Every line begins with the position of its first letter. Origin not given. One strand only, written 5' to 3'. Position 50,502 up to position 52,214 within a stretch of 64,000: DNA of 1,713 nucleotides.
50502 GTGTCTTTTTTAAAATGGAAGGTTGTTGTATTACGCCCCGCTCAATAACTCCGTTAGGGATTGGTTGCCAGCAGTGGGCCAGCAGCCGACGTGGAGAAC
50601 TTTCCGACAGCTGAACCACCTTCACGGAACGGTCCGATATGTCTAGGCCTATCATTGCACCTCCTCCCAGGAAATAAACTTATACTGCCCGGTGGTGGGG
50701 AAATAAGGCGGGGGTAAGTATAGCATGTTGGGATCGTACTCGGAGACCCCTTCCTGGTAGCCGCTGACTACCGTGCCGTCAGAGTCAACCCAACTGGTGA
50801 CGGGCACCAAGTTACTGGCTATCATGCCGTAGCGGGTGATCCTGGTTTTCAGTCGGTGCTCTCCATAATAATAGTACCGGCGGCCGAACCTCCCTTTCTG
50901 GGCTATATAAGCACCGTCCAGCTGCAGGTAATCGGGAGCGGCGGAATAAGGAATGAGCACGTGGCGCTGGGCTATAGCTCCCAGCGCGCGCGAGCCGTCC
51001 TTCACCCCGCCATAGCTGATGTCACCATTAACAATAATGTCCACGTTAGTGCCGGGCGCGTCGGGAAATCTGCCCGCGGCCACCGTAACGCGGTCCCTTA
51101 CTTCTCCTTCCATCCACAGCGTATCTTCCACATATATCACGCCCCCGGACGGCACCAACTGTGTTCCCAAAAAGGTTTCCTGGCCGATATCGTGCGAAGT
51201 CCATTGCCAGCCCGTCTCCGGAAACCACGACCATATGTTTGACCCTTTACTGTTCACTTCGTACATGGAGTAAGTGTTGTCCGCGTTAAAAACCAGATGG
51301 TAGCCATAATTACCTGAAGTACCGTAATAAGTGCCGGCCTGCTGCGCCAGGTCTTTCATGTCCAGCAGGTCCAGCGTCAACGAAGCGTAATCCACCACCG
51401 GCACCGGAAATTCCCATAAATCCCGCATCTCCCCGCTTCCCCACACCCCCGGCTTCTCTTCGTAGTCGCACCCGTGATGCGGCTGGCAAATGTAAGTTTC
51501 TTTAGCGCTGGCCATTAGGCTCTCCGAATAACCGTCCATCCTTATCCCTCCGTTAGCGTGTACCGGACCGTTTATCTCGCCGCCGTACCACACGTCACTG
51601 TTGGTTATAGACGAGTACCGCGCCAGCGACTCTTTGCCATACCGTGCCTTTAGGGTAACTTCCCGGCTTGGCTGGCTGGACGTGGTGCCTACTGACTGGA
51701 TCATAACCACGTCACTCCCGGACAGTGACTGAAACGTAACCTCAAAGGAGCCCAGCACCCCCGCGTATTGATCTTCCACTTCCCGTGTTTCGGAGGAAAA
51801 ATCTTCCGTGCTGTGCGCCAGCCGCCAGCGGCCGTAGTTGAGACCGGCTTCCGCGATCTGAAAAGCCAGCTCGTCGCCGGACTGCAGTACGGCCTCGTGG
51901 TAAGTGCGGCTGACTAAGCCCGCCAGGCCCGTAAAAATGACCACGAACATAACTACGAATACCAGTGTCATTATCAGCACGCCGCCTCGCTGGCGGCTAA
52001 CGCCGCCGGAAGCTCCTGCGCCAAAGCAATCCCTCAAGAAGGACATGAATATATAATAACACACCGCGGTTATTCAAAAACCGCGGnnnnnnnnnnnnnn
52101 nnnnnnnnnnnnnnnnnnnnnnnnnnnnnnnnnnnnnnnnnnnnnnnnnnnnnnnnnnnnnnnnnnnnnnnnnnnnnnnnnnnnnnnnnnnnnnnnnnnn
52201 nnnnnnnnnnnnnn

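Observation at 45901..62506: Expanded type IV pilus locus: duplicated pilMNO, five prepilin-type genes with PilX-like, Calx-beta and Cys-rich modules, flanked by pilC/pilB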

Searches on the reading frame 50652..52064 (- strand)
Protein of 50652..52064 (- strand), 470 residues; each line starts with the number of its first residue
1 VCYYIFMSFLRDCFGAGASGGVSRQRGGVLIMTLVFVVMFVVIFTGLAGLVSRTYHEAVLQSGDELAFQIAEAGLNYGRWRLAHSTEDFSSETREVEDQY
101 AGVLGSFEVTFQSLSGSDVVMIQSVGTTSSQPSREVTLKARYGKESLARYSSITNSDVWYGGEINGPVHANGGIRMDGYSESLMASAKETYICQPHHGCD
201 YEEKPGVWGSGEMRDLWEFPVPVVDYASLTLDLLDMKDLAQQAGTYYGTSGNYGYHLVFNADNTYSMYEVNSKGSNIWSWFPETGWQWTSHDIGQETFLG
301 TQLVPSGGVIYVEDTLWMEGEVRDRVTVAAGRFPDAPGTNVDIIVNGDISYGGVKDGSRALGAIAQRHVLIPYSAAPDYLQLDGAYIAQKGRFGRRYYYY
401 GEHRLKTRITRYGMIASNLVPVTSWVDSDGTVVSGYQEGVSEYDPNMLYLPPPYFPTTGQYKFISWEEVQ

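Call 4: search_protein_families(library=pfam, proteins=[window:50652-52064:-], max_evalue=0.01)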
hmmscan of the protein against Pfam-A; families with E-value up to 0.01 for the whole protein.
window:50652-52064:- (470 aa): 0 families

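Call 13: find_encoding_contigs(protein=window:50652-52064:-, flank=10000, max_places=6)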
Protein window:50652-52064:- (470 aa): no gene with exactly this product is on record in the collection.

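Call 22: search_protein_families(library=ncbifam, proteins=[window:50652-52064:-], max_evalue=1)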
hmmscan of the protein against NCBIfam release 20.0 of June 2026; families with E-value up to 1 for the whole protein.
window:50652-52064:- (470 aa): 1 family
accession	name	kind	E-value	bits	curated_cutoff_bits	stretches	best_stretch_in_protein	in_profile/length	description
NF037980.1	T2SS_GspK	equivalog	0.06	12.9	130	1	25-99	1-75/307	type II secretion system minor pseudopilin GspK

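Call 37: find_homologous_proteins(query=window:50652-52064:-, max_evalue=0.00001)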
Query window:50652-52064:- (470 aa): 674 proteins with E <= 0.00001 among 8000 candidates; the best 120 are listed.
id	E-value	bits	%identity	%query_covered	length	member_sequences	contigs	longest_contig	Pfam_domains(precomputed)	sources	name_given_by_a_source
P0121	0.0e+0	1014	100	93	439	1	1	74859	-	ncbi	-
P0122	1.4e-234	797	76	93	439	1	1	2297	-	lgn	-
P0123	3.4e-227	773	74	93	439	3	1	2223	-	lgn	-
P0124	2.5e-226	770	73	94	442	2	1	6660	-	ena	-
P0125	3.4e-226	770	70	99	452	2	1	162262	-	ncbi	ncbi:MAG: hypothetical protein ABIH36_01790 [bacterium]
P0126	7.1e-219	745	71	95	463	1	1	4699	-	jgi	jgi:hypothetical protein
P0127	1.2e-215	735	68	95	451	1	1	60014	-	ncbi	-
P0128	2.5e-213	727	68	95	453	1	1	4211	-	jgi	jgi:hypothetical protein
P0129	4.1e-213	726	70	93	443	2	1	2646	-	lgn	-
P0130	2.7e-212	724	68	96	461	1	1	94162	-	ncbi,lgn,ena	-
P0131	6.2e-212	723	67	96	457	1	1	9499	-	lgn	-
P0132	2.7e-211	721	71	93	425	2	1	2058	-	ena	-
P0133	5.6e-211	719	69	93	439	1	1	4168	-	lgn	-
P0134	4.1e-210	717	69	95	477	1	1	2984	-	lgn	-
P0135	1.2e-206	705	66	99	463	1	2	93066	-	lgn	-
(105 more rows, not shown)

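Call 49: predict_structure(alignment_id=A3)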
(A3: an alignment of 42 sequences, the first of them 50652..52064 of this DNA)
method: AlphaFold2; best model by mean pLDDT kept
length: 470 residues; sequences in the alignment: 42
mean_pLDDT: 89.6   pTM: 0.79
mean pLDDT of the five models: 89.6, 89.6, 88.8, 86.8, 82.8
residues with pLDDT >= 90: 329; 70-90: 110; 50-70: 7; < 50: 24
segments of 3 or more residues with pLDDT < 50: 1-24
pLDDT, mean of each block of 10 residues (from residue 1): 42 40 55 86 86 84 92 95 90 94 95 84 95 92 89 94 93 94 96 86 95 92 85 89 96 96 98 97 94 98 96 98 96 89 97 93 97 96 96 96 96 95 90 94 92 84 89
secondary structure, 60 per line:
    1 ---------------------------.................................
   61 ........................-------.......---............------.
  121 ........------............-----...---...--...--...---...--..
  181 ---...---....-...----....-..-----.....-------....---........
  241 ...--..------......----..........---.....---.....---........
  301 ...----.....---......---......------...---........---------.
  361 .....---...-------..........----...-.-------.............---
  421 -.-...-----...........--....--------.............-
elements in order: H28-84 E92-98 E102-113 E120-128 E135-146 E152-154 E158-160 E163-165 E168-170 E174-176 E184-186 E190-193 E202-205 H226-229 H233-243 E254-259 E264-273 E277-281 E285-289 E293-303 E308-312 E316-321 E325-330 E343-350 E360-365 E369-371 E379-388 E393-395 E405-417 E424-426 E432-442 H445-448 E457-469

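Call 78: search_protein_families(library=pfam, proteins=[window:50652-52064:-], max_evalue=5)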
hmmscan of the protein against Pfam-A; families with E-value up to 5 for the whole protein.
window:50652-52064:- (470 aa): 0 families

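Call 90: fold_search(model_id=the predicted structure, library=pdb)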
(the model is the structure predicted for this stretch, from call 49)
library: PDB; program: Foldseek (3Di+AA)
matches with E <= 10: 207; with E <= 0.001: 1
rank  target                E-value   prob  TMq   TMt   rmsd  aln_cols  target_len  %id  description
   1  6qvi_B                1.5e-10  1.00  0.32  0.30  13.6       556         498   12  Crystal structure of competence-associated pilin ComZ from Thermus thermophilus (released 2019-05-29)
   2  5gzi_A                6.8e-02  0.44  0.10  0.12  19.2       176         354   14  Cyclodeaminase_PA (released 2018-01-17)
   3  3hdj_A                5.9e-01  0.09  0.08  0.11  18.7       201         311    8  The crystal structure of probable ornithine cyclodeaminase from Bordetella pertussis Tohama I (released 2009-05-19)
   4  8j1g_C                8.4e-01  0.12  0.10  0.14  16.8       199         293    8  Structure of amino acid dehydrogenase in complex with NADPH (released 2023-08-16)
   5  5bw0_B                1.1e+00  0.87  0.14  0.64   3.4        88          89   15  The crystal structure of minor pseudopilin binary complex of XcpV and XcpW from the Type 2 secretion system of Pseudom (released 2016-07-20)
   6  6rv8_A                1.1e+00  0.21  0.07  0.08  12.2        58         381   10  Crystal Structure of Glucuronoyl Esterase from Cerrena unicolor covalent complex with the aldouronic acid UXXR (released 2020-03-18)
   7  6rtv_A                1.2e+00  0.20  0.07  0.08  12.2        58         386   10  Crystal Structure of Glucuronoyl Esterase from Cerrena unicolor inactive S270A variant (released 2020-03-18)
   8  8j1g_B                1.2e+00  0.08  0.10  0.14  20.9       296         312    9  Structure of amino acid dehydrogenase in complex with NADPH (released 2023-08-16)
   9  1omo_A                1.2e+00  0.08  0.09  0.12  18.8       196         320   10  alanine dehydrogenase dimer w/bound NAD (archaeal) (released 2004-07-06)
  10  6rv9_A                1.3e+00  0.20  0.07  0.08  12.2        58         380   10  Crystal Structure of Glucuronoyl Esterase from Cerrena unicolor inactive S270A variant in complex with the aldouronic  (released 2020-03-18)
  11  8bk2_B                1.4e+00  0.30  0.10  0.24   6.1        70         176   10  X-ray structure of meningococcal factor H binding protein variant 2 in complex with a specific and bactericidal human  (released 2023-11-22)
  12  5bw0_F                1.5e+00  0.82  0.15  0.65   3.5        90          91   14  The crystal structure of minor pseudopilin binary complex of XcpV and XcpW from the Type 2 secretion system of Pseudom (released 2016-07-20)
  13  6qvf_A                1.7e+00  0.54  0.09  0.23   3.4        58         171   19  TT_C0855 competence pilin from Thermus thermophilus HB27 (released 2019-05-29)
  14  6ru2_A                1.7e+00  0.15  0.07  0.08  12.2        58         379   10  Crystal Structure of Glucuronoyl Esterase from Cerrena unicolor (released 2020-03-18)
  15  8j1g_D                1.7e+00  0.08  0.09  0.14  16.5       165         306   12  Structure of amino acid dehydrogenase in complex with NADPH (released 2023-08-16)
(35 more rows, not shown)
